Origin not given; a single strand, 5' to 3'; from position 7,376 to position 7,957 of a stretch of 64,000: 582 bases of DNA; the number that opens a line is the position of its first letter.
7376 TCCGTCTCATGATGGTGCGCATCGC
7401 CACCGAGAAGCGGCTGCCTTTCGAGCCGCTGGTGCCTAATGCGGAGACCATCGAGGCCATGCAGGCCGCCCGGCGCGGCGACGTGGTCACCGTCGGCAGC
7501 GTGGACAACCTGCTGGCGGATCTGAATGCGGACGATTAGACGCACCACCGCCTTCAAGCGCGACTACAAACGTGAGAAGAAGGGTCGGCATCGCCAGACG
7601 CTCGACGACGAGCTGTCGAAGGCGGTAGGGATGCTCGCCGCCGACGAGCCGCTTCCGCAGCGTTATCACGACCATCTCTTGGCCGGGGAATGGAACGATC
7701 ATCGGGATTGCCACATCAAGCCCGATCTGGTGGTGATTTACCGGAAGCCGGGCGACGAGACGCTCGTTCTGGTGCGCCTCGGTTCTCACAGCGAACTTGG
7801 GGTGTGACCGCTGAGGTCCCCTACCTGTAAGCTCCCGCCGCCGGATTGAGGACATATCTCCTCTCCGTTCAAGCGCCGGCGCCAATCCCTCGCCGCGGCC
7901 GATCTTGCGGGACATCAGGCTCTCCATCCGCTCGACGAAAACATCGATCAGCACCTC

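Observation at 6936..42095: Recurrent signature in this window: small cargoes flanked by duplicated gene termini (four loci in 64 kb)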

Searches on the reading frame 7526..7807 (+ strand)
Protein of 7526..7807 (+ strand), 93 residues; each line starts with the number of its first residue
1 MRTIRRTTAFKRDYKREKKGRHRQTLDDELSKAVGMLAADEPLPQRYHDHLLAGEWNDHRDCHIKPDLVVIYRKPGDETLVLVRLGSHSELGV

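Call 15: search_protein_families(library=pfam, proteins=[window:7526-7807:+])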
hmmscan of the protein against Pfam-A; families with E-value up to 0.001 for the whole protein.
window:7526-7807:+ (93 aa): 2 families
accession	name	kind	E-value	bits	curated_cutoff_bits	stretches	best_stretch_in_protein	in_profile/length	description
PF15738.11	YafQ_toxin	-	2.3e-31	108.3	30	1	2-91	1-86/88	Bacterial toxin of type II toxin-antitoxin system, YafQ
PF05016.21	ParE_toxin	-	9.4e-10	39.4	23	1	5-90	2-87/89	ParE toxin of type II toxin-antitoxin system, parDE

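Call 31: find_encoding_contigs(protein=window:7526-7807:+, flank=6000, max_places=10)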
Protein window:7526-7807:+ (93 aa): 4 contigs read that carry it; 4 places shown.
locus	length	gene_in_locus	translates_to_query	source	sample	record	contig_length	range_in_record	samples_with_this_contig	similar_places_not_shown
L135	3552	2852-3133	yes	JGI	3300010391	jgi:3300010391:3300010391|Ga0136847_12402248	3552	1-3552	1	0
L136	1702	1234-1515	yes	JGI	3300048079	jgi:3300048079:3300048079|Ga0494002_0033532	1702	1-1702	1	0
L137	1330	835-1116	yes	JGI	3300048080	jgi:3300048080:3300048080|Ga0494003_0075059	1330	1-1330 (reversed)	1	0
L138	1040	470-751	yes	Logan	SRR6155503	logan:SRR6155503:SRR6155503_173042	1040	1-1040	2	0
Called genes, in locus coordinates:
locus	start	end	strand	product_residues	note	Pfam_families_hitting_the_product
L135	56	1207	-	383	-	PF02350:Epimerase_2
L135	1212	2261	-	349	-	PF03102:NeuB, PF08666:SAF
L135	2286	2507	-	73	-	-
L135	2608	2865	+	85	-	PF04221:RelB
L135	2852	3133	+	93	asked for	PF15738:YafQ_toxin, PF05016:ParE_toxin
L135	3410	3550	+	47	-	?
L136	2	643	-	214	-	?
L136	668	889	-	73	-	-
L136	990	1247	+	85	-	PF04221:RelB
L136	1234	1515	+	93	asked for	PF15738:YafQ_toxin, PF05016:ParE_toxin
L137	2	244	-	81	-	?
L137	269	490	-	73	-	-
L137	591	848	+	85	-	PF04221:RelB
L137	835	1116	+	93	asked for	PF15738:YafQ_toxin, PF05016:ParE_toxin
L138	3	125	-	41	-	?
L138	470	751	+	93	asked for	PF15738:YafQ_toxin, PF05016:ParE_toxin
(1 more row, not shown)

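Call 48: find_homologous_proteins(query=window:7526-7804:+, max_evalue=1e-20)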
Query window:7526-7804:+ (93 aa): 5031 proteins with E <= 1e-20 among 5263 candidates; the best 120 are listed.
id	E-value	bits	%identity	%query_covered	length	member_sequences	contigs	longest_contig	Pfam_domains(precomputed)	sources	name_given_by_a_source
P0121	6.6e-57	207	100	100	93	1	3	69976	PF15738.12,PF05016.22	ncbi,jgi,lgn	jgi:mRNA interferase YafQ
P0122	2.1e-47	177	86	100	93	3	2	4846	PF15738.12,PF05016.22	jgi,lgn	jgi:mRNA interferase YafQ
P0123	4.7e-45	169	83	100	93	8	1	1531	PF15738.12,PF05016.22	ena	-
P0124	6.1e-45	169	84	100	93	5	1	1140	PF15738.12,PF05016.22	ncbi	-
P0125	8.7e-45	168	85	99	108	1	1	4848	PF15738.12,PF05016.22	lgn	-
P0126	2.2e-44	167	82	100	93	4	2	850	PF15738.12,PF05016.22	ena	-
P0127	6.9e-44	166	82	100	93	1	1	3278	PF15738.12,PF05016.22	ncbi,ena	-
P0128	2.0e-43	164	78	100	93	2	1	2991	PF15738.12,PF05016.22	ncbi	-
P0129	6.4e-43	163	81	100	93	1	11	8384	PF15738.12,PF05016.22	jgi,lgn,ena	jgi:mRNA interferase YafQ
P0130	9.0e-43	162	82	100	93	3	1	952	PF15738.12,PF05016.22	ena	-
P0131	1.3e-42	162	80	100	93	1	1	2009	PF15738.12,PF05016.22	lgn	-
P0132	2.8e-42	160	80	100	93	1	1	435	PF15738.12,PF05016.22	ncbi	-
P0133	6.7e-42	159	78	100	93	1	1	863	PF15738.12,PF05016.22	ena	-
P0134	1.3e-41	158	80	100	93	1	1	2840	PF15738.12,PF05016.22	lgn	-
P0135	2.3e-41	158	78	100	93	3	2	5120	PF15738.12,PF05016.22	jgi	jgi:mRNA interferase YafQ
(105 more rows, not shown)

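Call 49: find_encoding_contigs(protein=P0122, flank=5000)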
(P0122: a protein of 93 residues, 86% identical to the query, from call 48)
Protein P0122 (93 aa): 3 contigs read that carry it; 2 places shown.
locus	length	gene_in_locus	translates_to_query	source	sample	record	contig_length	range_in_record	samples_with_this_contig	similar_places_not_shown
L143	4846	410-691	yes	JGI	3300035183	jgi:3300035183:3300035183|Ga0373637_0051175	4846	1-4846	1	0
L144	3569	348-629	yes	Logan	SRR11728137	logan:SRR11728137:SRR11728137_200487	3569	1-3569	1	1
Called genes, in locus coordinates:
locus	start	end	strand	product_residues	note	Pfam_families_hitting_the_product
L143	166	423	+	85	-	PF04221:RelB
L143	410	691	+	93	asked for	PF15738:YafQ_toxin, PF05016:ParE_toxin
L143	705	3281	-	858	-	PF06791:TMP_2, PF09718:Tape_meas_lam_C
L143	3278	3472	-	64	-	PF24752:DUF7697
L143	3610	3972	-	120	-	PF27119:Phage_YdaY (weak)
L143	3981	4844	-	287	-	?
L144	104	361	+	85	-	PF04221:RelB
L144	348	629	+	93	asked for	PF15738:YafQ_toxin, PF05016:ParE_toxin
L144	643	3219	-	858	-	PF06791:TMP_2, PF09718:Tape_meas_lam_C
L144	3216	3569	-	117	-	?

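Call 50: find_encoding_contigs(protein=P0129, flank=5000, max_places=10)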
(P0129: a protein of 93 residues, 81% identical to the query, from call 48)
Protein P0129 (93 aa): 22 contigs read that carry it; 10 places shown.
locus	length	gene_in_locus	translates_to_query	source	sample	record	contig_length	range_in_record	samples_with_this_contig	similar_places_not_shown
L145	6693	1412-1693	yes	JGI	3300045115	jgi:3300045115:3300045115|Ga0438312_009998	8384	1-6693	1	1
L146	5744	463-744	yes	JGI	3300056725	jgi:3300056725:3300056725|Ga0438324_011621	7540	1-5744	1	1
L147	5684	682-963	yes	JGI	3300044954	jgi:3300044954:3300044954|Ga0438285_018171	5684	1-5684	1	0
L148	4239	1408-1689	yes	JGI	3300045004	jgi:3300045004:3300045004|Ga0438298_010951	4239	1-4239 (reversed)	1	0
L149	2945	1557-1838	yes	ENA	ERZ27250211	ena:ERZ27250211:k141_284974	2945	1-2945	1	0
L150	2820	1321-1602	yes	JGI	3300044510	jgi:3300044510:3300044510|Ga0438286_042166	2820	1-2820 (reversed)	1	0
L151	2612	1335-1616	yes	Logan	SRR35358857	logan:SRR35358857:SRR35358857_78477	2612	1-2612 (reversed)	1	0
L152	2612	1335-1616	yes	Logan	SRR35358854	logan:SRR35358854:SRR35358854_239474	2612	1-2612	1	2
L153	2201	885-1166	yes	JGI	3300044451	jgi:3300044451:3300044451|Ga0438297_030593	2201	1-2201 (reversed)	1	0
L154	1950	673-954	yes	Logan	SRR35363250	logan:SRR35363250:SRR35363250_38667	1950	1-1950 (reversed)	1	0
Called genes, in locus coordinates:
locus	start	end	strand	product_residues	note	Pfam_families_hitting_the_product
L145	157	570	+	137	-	-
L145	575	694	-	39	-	-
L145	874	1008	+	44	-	-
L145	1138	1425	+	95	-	PF04221:RelB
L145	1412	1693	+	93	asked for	PF15738:YafQ_toxin, PF05016:ParE_toxin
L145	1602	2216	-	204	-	PF13358:DDE_3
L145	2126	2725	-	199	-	PF13384:HTH_23, PF13518:HTH_28, PF13551:HTH_29, PF13565:HTH_32, PF13592:HTH_33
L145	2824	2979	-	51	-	-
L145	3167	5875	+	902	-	PF12419:DUF3670, PF00176:SNF2-rel_dom, PF00271:Helicase_C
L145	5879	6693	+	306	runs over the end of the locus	-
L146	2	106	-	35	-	?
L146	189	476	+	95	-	PF04221:RelB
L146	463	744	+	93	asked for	PF15738:YafQ_toxin, PF05016:ParE_toxin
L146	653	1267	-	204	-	PF13358:DDE_3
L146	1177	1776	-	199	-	PF13384:HTH_23, PF13518:HTH_28, PF13551:HTH_29, PF13565:HTH_32, PF13592:HTH_33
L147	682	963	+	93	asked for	PF15738:YafQ_toxin, PF05016:ParE_toxin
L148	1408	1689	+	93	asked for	PF15738:YafQ_toxin, PF05016:ParE_toxin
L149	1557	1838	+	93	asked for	PF15738:YafQ_toxin, PF05016:ParE_toxin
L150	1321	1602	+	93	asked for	PF15738:YafQ_toxin, PF05016:ParE_toxin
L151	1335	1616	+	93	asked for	PF15738:YafQ_toxin, PF05016:ParE_toxin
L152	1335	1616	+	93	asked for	PF15738:YafQ_toxin, PF05016:ParE_toxin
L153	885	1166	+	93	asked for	PF15738:YafQ_toxin, PF05016:ParE_toxin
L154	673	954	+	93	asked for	PF15738:YafQ_toxin, PF05016:ParE_toxin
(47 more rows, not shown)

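Call 96: find_related_loci(query=window:7526-7804:+, collection=viral_contigs, flank=5000)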
Query window:7526-7804:+ (93 aa) in viral_contigs; peptide patterns used: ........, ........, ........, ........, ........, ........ (x = any residue, [..] = any of these).
83 stretches matched a pattern; 57 encode a relative of the query (tblastn E <= 1e-3); 57 distinct loci.
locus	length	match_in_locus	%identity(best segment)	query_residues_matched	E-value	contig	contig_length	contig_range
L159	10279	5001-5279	72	1-93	6e-42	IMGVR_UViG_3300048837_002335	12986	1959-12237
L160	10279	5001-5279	73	1-93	5e-42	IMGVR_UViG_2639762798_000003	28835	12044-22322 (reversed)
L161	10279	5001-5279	71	1-93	9e-41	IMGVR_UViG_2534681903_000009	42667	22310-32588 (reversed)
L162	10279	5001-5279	70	1-93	6e-40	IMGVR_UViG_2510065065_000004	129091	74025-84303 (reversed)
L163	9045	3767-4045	69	1-93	4e-39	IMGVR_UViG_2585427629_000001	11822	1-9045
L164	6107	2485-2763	68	1-93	1e-38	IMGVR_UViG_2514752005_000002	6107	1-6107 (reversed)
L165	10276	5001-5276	63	1-92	4e-37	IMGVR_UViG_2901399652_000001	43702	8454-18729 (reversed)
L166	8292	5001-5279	62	1-93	3e-36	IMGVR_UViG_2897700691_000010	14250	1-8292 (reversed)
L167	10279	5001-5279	63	1-93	3e-36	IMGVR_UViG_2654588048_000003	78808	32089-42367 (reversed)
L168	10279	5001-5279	62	1-93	2e-36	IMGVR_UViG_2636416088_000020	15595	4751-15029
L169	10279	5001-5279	63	1-93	2e-36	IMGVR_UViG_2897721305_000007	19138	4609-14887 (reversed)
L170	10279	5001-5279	63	1-93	3e-36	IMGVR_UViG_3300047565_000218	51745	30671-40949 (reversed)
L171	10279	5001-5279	61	1-93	7e-36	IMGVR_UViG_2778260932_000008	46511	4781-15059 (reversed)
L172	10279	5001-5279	62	1-93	9e-36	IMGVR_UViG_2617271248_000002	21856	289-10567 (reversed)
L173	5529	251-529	63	1-93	5e-35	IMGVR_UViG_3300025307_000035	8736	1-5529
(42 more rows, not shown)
